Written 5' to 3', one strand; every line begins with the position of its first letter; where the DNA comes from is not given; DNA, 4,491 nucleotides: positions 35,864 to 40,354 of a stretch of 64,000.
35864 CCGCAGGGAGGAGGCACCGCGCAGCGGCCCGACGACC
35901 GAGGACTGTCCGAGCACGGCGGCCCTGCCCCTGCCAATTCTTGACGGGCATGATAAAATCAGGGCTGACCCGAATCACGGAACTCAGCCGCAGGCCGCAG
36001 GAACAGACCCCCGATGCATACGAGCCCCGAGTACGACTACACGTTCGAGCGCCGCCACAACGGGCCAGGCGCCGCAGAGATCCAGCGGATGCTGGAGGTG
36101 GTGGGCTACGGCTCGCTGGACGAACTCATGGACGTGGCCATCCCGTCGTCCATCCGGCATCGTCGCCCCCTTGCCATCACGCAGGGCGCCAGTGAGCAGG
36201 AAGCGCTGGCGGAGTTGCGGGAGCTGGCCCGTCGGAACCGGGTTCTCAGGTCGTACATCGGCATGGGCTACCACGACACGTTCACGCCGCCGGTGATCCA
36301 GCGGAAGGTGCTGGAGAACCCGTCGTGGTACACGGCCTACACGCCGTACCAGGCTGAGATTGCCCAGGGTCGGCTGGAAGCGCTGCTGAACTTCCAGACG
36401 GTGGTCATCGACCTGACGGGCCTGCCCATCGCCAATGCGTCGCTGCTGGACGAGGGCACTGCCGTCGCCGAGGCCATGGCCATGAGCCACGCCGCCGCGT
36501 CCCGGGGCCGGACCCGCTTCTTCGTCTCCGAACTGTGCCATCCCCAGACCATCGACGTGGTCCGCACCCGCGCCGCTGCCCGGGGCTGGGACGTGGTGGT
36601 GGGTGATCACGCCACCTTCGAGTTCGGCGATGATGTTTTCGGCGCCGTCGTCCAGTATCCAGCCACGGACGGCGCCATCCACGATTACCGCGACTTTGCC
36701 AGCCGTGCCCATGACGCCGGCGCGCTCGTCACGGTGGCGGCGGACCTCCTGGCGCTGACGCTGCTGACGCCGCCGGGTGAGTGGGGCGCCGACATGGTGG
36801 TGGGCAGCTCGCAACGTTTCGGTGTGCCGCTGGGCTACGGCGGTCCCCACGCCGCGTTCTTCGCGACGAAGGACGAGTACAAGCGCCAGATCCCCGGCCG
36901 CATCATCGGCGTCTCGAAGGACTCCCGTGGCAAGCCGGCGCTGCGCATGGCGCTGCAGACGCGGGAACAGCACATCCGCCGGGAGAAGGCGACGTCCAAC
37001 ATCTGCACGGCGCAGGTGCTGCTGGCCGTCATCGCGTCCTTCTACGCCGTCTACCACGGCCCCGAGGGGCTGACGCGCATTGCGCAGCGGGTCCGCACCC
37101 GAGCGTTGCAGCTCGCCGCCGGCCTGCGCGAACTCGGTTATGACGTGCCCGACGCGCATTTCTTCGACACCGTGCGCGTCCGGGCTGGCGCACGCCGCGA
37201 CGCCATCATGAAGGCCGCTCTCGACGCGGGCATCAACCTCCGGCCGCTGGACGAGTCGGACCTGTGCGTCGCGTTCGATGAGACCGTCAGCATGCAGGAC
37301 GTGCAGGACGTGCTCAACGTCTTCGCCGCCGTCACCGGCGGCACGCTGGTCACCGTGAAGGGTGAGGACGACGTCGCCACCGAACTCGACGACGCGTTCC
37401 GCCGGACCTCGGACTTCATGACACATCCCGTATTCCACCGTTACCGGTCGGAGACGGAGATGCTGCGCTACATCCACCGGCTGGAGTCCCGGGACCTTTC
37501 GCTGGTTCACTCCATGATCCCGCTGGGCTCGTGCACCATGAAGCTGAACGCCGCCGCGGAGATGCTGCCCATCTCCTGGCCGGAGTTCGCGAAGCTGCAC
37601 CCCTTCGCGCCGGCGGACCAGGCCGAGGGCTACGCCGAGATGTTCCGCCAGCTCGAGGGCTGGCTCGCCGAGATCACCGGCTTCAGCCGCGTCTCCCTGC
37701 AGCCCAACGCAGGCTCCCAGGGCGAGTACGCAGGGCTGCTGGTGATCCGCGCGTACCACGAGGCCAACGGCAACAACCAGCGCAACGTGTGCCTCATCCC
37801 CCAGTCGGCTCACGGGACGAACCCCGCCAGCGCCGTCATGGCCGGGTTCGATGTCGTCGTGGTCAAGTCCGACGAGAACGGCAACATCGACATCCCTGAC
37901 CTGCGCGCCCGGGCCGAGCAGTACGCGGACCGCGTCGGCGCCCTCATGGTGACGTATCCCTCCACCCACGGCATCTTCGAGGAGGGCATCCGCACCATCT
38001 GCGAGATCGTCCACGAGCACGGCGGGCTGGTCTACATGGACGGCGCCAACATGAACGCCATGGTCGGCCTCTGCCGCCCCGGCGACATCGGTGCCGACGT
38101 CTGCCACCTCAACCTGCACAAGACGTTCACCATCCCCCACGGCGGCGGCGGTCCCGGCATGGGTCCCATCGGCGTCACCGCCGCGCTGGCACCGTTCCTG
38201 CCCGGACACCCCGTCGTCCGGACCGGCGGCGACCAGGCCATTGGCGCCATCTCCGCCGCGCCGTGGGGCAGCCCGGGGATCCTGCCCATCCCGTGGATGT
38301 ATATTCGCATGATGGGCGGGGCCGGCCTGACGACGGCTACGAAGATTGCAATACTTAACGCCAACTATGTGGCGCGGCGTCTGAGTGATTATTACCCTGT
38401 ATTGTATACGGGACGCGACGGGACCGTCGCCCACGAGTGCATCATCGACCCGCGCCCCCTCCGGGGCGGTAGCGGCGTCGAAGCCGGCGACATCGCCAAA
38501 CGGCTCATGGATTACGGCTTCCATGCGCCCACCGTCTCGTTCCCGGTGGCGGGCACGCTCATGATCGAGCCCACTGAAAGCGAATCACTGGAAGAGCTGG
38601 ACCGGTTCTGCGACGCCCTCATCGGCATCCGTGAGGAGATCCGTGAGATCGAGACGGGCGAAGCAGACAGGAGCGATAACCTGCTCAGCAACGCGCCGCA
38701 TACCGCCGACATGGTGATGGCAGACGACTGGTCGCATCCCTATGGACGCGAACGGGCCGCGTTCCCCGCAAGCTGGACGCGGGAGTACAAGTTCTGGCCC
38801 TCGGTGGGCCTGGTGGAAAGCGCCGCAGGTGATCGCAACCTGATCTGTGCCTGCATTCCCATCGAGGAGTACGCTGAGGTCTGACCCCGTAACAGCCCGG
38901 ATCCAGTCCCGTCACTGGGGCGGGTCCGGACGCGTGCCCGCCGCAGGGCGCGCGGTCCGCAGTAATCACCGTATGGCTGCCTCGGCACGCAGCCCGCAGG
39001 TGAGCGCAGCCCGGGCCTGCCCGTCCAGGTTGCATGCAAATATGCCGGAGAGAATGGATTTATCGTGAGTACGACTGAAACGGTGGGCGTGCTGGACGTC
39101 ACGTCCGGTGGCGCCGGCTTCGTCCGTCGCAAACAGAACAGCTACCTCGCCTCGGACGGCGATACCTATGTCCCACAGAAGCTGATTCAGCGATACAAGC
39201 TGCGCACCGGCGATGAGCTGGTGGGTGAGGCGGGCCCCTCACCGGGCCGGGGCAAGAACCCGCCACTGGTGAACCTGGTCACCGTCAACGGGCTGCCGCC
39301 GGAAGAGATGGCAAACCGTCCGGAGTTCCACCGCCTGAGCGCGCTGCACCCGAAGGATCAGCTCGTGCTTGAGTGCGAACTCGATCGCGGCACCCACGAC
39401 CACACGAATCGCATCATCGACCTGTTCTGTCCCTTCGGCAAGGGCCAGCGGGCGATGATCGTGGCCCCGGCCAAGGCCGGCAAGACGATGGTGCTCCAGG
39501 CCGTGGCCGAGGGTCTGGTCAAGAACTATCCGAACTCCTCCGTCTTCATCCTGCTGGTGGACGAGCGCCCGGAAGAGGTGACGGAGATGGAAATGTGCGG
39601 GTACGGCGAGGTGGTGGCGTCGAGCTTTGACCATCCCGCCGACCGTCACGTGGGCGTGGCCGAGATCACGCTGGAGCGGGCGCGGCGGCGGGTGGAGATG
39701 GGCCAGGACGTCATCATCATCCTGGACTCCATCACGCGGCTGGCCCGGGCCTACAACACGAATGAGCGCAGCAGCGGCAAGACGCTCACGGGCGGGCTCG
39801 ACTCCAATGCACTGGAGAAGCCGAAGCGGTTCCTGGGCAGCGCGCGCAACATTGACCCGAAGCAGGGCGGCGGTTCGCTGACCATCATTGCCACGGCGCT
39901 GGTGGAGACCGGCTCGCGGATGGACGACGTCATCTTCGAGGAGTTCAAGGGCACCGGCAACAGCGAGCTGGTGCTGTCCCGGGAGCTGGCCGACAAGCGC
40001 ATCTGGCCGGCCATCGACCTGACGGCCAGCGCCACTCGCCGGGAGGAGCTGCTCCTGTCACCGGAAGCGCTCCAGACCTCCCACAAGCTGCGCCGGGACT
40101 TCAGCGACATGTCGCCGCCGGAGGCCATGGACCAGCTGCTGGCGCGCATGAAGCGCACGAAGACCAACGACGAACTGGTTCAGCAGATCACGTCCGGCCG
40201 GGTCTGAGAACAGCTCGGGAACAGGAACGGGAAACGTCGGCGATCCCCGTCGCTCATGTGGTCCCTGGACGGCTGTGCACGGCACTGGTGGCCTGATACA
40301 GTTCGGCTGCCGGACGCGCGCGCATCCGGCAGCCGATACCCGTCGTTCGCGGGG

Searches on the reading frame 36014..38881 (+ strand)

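Call 11: search_protein_families(library=pfam, proteins=[window:36014-38881:+], max_evalue=0.00001)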
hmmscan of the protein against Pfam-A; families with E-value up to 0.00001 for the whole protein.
window:36014-38881:+ (956 aa): 2 families
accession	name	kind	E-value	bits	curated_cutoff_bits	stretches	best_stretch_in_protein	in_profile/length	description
PF02347.22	GDC-P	-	3.2e-194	646.2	26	2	13-437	1-429/429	Glycine cleavage system P-protein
PF21478.3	GcvP2_C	-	8.1e-58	194.1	27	1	775-896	1-122/122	Glycine dehydrogenase, C-terminal domain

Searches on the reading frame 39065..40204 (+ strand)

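Call 11: search_protein_families(library=pfam, proteins=[window:39065-40204:+], max_evalue=0.00001)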
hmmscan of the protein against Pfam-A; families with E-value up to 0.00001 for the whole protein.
window:39065-40204:+ (380 aa): 2 families
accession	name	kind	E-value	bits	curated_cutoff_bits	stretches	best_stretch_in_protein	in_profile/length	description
PF00006.31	ATP-synt_ab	-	5.2e-25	88.8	29.5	1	116-323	3-212/213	ATP synthase alpha/beta family, nucleotide-binding domain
PF07497.18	Rho_RNA_bind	-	3.7e-17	62.3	27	1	8-80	3-73/73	Rho termination factor, RNA-binding domain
